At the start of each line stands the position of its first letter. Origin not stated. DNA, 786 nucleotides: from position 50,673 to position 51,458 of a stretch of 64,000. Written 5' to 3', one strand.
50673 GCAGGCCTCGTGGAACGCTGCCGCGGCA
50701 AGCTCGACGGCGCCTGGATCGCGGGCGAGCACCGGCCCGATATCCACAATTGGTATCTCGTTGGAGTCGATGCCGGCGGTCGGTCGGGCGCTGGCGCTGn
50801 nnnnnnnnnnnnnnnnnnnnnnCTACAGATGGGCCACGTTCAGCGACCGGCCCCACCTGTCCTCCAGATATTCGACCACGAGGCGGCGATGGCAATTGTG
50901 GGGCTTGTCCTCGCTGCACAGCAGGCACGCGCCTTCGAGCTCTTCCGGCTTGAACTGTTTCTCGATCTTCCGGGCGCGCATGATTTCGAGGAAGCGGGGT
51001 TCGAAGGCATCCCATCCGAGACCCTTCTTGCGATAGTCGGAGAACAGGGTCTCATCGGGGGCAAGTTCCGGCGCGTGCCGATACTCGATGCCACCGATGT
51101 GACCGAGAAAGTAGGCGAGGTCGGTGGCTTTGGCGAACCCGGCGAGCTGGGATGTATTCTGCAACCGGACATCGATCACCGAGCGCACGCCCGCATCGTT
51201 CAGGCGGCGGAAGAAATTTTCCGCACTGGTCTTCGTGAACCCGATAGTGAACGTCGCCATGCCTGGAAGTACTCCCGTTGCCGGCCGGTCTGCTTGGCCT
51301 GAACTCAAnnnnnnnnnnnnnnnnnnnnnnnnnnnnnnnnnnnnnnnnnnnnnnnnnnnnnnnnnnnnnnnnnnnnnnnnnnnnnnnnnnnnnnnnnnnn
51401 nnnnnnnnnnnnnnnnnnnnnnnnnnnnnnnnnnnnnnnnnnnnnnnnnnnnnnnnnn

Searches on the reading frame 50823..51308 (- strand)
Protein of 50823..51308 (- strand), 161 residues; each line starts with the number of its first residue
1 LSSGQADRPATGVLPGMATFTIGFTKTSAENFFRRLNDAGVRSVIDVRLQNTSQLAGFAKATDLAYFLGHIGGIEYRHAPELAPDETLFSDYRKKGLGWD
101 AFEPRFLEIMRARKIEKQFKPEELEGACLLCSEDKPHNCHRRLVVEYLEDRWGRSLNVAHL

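Call 3: search_protein_families(library=pfam, proteins=[window:50823-51308:-])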
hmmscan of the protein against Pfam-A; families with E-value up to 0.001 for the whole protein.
window:50823-51308:- (161 aa): 2 families
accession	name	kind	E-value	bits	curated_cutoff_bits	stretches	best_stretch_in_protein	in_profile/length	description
PF04343.18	DUF488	-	3.2e-22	79.8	22.2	1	29-148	2-121/121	Domain of unknown function DUF488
PF22751.1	DUF488-N3a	-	1.1e-08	35.8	27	1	79-151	39-117/118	Active DUF488-N3 subclade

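Call 19: search_protein_families(library=ncbifam, proteins=[window:50823-51308:-], max_evalue=0.01)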
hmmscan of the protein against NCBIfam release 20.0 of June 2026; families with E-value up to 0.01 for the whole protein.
window:50823-51308:- (161 aa): 0 families
